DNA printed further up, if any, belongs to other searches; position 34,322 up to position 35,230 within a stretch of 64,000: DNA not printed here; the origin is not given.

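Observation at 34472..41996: RNA-repair and stress-nucleotide module in the leftward operons: RtcB ligase, SpoT-like ppGpp hydrolase, second HD protein, metallophosphoesterase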

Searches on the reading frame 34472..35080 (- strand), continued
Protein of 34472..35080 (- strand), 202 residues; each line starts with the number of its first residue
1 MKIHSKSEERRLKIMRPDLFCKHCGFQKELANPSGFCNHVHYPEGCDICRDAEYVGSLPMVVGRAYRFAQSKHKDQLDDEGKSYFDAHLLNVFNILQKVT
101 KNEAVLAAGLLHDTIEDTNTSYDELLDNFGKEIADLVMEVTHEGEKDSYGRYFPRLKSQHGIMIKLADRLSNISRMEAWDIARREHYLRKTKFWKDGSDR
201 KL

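Call 28: find_encoding_contigs(protein=P0001, flank=3000, max_places=3)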
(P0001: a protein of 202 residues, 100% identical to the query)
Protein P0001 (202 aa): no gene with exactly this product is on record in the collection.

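Call 34: search_solved_structures(query=A1, max_evalue=0.001, show_alignments=5)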
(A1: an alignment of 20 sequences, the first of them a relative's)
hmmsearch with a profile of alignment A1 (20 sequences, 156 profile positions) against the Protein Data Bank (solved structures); distinct sequences matched with E-value up to 0.001: 23.
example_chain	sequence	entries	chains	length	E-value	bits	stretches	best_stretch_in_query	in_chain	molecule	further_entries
3nr1_A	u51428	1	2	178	1.2e-19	73.8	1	10-137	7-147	HD domain-containing protein 3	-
3nqw_A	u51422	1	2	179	1.4e-19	73.6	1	10-139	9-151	CG11900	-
8acu_A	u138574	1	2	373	4.4e-19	71.9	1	5-134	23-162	GTP pyrophosphokinase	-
5vxa_A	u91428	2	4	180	1.4e-18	70.3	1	8-137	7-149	Guanosine-3',5'-bis(diphosphate) 3'-pyrophosphohydrolase MESH1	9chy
5xnx_A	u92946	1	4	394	1.7e-18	70.1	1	6-133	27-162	Bifunctional (p)ppGpp synthase/hydrolase RelA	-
6yxa_A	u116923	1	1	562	4.4e-18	68.7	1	5-134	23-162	GTP pyrophosphokinase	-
7qps_A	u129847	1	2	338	6.9e-18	68.1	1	7-134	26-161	ACT domain protein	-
7qpr_A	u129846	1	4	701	2.4e-17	66.3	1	7-134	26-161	ACT domain protein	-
7ohg_A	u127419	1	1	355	5.6e-17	65.1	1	7-134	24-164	Guanosine-3',5'-bis(Diphosphate) 3'-pyrophosphohydrolase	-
6s2t_A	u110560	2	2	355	5.6e-17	65.1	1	7-134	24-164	(P)ppGpp synthetase I, SpoT/RelA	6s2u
6s2v_A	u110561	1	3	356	5.6e-17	65.1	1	7-134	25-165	(P)ppGpp synthetase I, SpoT/RelA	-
8fr8_I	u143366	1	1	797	9.3e-17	64.4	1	6-132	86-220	GTP pyrophosphokinase RelA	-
7oiw_A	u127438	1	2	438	2.8e-16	62.8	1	7-132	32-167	GTP pyrophosphokinase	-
1vj7_A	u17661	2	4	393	3.1e-15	59.4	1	5-135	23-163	Bifunctional RELA/SPOT | Bifunctional (p)ppGpp synthase/hydrolase RelA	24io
4yf1_A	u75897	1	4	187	5.6e-15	58.6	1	5-91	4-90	Lmo0812 protein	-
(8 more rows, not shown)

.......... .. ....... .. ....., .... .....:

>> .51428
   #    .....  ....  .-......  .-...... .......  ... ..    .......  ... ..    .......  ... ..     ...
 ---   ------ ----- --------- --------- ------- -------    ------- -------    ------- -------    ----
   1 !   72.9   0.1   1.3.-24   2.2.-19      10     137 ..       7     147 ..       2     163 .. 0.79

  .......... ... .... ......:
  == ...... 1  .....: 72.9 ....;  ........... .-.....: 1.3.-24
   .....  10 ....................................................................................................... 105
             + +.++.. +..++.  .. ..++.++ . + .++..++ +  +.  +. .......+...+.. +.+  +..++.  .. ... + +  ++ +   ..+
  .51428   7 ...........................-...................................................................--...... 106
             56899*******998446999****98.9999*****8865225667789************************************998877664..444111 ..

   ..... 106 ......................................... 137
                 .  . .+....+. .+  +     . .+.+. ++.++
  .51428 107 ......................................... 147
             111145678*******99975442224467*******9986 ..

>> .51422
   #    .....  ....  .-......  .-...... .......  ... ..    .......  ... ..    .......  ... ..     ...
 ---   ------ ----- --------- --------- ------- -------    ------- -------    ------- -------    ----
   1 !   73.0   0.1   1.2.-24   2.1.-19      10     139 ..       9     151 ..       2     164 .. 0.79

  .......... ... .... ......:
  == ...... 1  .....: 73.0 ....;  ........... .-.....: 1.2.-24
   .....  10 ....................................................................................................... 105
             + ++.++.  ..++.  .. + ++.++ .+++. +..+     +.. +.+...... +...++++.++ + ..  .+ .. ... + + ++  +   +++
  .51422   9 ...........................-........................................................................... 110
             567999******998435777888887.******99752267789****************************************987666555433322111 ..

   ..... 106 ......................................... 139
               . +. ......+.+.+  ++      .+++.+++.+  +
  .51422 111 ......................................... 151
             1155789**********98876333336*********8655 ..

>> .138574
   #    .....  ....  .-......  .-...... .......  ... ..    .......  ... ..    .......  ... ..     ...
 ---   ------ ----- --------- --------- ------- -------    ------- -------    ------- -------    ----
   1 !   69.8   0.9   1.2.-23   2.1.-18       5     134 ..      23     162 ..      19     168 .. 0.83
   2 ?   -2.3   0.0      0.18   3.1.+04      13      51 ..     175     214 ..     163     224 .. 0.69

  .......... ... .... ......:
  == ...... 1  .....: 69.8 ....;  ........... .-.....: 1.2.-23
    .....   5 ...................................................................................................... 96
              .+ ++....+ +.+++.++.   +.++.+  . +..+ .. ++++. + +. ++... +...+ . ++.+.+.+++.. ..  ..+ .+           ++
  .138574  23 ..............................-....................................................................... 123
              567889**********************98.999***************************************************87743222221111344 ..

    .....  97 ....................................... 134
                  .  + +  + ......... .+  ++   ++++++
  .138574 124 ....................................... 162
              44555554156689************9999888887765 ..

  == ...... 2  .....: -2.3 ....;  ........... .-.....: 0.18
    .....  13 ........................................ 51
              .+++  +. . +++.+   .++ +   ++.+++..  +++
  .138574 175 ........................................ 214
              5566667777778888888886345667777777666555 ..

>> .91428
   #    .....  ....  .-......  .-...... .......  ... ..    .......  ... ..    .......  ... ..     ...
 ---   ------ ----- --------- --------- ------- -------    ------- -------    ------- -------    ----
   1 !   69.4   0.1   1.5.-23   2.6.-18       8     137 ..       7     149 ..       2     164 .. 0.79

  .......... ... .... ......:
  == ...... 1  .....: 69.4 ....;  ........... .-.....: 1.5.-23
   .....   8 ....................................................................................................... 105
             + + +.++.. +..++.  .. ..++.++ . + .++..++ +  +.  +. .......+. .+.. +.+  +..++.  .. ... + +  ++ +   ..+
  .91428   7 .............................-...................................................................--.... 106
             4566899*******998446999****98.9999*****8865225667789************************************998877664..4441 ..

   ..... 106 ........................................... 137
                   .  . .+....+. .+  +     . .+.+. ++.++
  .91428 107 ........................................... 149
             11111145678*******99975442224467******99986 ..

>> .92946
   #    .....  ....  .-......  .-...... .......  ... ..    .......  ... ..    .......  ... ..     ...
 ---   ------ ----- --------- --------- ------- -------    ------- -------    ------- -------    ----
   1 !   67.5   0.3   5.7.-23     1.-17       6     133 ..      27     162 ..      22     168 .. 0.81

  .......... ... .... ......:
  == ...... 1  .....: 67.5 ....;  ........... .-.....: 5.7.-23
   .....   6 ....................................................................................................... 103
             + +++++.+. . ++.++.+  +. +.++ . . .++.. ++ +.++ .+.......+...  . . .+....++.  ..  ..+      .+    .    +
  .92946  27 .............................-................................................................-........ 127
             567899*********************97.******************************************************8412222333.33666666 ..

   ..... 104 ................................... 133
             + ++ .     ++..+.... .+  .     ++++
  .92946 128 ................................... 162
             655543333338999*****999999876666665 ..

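Call 36: get_annotated_region(hit=H55, flank=300)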
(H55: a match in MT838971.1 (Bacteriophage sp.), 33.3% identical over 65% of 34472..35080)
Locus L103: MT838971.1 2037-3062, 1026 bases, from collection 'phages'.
description: UNVERIFIED: Bacteriophage sp. clone scaffold_9262 genomic sequence.
organism: Bacteriophage sp. (NCBI taxid 38018)
taxonomy: Viruses
host: -; source: human fecal samples; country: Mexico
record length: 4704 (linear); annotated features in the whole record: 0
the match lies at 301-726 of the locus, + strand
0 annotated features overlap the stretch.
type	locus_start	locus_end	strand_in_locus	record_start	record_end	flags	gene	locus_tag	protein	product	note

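Call 40: search_solved_structures(query=L099:9953-10414:+, max_evalue=0.001, show_alignments=1)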
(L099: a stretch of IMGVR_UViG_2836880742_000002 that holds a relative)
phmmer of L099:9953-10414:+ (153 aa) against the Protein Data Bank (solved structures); distinct sequences matched with E-value up to 0.001: 14.
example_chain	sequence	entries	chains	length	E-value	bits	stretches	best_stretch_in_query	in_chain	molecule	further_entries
7smg_A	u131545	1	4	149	6.8e-75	253.1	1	11-151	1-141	(p)ppApp hydrolase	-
4yf1_A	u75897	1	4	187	8.1e-08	35.7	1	17-104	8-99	Lmo0812 protein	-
7qps_A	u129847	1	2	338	1.2e-06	31.9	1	23-107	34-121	ACT domain protein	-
5xnx_A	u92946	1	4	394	1.5e-06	31.7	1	16-93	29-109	Bifunctional (p)ppGpp synthase/hydrolase RelA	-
8fr8_I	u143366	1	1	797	1.5e-06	31.7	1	16-83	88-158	GTP pyrophosphokinase RelA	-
1vj7_A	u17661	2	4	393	1.5e-06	31.6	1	16-107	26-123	Bifunctional RELA/SPOT | Bifunctional (p)ppGpp synthase/hydrolase RelA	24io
7qpr_A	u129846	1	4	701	5.4e-06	29.8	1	23-107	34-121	ACT domain protein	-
7oiw_A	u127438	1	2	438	1.3e-05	28.6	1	20-100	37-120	GTP pyrophosphokinase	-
7ohg_A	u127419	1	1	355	1.7e-05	28.2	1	19-82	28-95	Guanosine-3',5'-bis(Diphosphate) 3'-pyrophosphohydrolase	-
6s2t_A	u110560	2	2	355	1.7e-05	28.2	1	19-82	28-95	(P)ppGpp synthetase I, SpoT/RelA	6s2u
6s2v_A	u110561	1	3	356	1.7e-05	28.2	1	19-82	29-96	(P)ppGpp synthetase I, SpoT/RelA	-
8acu_A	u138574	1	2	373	6.3e-05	26.3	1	17-97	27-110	GTP pyrophosphokinase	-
6yxa_A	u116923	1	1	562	0.00011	25.6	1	17-97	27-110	GTP pyrophosphokinase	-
9s6k_B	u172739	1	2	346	0.00038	23.8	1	15-94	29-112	GTP pyrophosphokinase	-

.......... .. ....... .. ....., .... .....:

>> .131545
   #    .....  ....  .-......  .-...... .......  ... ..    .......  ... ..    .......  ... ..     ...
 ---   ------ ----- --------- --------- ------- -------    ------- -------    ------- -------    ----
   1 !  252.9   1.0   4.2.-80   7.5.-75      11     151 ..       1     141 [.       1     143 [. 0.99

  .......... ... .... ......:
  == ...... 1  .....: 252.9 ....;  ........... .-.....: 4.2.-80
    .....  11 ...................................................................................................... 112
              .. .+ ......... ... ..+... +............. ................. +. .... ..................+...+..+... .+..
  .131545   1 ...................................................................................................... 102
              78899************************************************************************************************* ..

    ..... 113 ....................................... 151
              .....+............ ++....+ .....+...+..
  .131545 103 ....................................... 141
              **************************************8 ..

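Call 42: find_encoding_contigs(protein=P0003, flank=10000, max_places=2)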
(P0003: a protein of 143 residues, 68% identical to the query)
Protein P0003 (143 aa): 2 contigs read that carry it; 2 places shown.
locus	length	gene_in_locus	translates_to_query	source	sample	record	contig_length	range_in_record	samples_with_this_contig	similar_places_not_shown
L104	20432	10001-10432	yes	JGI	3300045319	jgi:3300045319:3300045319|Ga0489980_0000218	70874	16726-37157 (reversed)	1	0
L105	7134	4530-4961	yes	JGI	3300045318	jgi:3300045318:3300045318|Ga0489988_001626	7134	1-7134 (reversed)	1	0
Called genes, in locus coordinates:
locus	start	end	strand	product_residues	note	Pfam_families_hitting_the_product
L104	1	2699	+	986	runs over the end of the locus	PF02463:SMC_N (weak), PF13476:AAA_23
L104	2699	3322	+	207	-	-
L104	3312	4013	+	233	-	-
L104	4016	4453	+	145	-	-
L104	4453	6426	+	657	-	PF27249:MJ0330_N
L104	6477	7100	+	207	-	-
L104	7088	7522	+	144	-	PF13619:KTSC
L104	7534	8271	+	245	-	-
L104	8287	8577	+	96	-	-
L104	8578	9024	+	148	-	-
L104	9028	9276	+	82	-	-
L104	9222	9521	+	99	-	-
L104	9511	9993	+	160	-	PF15891:Nuc_deoxyri_tr2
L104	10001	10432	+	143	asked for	PF13328:HD_4, PF01966:HD (weak)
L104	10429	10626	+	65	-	-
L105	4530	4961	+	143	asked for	PF13328:HD_4, PF01966:HD (weak)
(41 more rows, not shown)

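Call 43: find_encoding_contigs(protein=P0078, flank=10000, max_places=2)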
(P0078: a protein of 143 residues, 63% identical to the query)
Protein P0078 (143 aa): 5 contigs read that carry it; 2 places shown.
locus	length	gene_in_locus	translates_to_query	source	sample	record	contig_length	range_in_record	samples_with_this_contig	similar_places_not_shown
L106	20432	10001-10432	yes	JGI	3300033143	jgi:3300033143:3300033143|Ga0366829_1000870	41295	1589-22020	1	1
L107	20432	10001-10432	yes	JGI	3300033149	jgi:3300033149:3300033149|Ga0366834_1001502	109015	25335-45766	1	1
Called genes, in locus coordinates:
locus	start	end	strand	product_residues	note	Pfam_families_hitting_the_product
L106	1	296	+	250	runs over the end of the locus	-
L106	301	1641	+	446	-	-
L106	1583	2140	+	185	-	-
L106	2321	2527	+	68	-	-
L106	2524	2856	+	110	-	-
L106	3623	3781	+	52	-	-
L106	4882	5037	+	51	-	-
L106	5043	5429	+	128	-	-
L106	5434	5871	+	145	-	-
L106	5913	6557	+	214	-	PF00574:CLP_protease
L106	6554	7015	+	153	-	-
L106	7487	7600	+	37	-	-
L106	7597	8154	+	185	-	-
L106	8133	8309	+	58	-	-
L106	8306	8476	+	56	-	-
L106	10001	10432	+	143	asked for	PF13328:HD_4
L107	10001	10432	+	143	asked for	PF13328:HD_4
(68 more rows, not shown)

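Call 44: find_encoding_contigs(protein=P0110, flank=8000, max_places=1)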
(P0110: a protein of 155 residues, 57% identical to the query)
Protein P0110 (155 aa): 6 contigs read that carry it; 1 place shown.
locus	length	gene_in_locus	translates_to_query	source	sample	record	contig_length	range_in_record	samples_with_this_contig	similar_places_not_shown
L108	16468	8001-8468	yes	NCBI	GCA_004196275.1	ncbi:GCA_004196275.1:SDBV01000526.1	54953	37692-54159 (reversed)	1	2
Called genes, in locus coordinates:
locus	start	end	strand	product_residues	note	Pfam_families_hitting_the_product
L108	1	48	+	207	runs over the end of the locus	-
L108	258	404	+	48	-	-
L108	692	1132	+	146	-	PF13392:HNH_3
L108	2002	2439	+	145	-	PF13392:HNH_3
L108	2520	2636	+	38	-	-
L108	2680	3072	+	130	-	PF10686:YAcAr (weak), PF12694:cpYpsA (faint), PF02481:DNA_processg_A (weak)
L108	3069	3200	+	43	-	-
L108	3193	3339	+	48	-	-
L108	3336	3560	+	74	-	-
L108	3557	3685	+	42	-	-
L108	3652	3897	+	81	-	-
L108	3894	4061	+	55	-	-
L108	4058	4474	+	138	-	-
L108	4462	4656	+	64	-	-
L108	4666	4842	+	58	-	-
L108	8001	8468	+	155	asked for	PF13328:HD_4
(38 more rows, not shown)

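Call 45: find_encoding_contigs(protein=P0116, flank=8000, max_places=1)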
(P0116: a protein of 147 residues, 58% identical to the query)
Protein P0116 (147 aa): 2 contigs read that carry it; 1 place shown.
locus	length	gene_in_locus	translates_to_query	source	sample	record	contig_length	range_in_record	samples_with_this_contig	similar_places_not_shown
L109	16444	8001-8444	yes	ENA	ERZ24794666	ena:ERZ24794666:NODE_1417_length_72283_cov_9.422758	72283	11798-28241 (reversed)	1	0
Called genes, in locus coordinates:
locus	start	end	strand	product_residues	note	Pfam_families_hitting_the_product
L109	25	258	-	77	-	-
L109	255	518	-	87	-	-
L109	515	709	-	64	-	-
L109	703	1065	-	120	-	-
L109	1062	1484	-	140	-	-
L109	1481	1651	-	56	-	-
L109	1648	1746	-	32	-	-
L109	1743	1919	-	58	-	-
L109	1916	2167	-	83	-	-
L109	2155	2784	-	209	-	-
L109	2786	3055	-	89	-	-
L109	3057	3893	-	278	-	-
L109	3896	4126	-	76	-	-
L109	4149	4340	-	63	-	-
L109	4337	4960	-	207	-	-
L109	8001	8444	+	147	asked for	PF13328:HD_4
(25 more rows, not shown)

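Call 46: find_encoding_contigs(protein=P0047, flank=8000, max_places=1)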
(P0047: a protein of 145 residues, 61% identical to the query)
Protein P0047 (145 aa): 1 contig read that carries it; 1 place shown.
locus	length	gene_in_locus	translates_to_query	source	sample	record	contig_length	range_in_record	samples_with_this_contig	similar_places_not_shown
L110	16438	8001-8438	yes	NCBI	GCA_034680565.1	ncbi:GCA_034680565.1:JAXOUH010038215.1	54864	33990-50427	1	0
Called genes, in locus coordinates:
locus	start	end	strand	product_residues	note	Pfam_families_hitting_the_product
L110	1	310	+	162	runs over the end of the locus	-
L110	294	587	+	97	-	-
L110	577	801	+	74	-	-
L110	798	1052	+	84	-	-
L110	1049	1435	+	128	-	-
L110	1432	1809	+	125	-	-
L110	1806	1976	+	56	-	-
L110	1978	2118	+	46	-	-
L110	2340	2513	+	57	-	-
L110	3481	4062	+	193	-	-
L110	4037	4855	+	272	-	-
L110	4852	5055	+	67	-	-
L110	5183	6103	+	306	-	PF00004:AAA, PF21328:Gp44_lid (weak)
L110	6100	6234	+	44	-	-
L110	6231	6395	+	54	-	-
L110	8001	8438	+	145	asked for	PF13328:HD_4, PF01966:HD (weak)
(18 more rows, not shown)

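Call 47: find_encoding_contigs(protein=P0012, flank=8000, max_places=1)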
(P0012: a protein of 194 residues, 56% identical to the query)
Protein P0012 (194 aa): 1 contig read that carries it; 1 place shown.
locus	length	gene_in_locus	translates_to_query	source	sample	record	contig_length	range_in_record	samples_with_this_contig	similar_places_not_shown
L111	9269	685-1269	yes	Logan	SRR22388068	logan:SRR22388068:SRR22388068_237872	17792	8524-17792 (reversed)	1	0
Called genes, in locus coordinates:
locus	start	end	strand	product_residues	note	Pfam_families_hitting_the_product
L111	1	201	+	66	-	?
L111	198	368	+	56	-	-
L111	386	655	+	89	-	-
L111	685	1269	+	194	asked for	PF13328:HD_4, PF01966:HD (weak)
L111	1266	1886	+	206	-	-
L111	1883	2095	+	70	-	-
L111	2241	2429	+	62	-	-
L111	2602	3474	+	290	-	-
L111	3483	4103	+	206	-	-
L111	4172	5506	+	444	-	PF16075:DUF4815, PF04984:Phage_sheath_1 (weak)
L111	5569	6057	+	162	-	-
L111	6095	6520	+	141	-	-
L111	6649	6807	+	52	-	-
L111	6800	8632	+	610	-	-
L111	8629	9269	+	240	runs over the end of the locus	-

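Call 60: predict_structure(alignment_id=A1)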
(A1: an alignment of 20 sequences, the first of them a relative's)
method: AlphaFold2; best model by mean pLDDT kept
length: 202 residues; sequences in the alignment: 20
mean_pLDDT: 78.2   pTM: 0.70
mean pLDDT of the five models: 78.2, 78.2, 77.4, 76.2, 75.6
residues with pLDDT >= 90: 110; 70-90: 20; 50-70: 36; < 50: 36
segments of 3 or more residues with pLDDT < 50: 1-16, 18-20, 27-42
pLDDT, mean of each block of 10 residues (from residue 1): 42 44 51 45 60 84 97 96 96 98 98 95 97 95 60 72 94 93 88 63 51
secondary structure, 60 per line:
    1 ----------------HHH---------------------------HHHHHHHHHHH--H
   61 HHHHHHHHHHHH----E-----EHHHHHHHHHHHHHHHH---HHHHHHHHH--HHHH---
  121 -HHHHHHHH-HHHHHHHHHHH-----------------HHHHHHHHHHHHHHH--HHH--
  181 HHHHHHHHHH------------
elements in order: H47-57 H60-72 H84-99 H103-111 H114-117 H122-129 H131-141 H159-173 H181-190
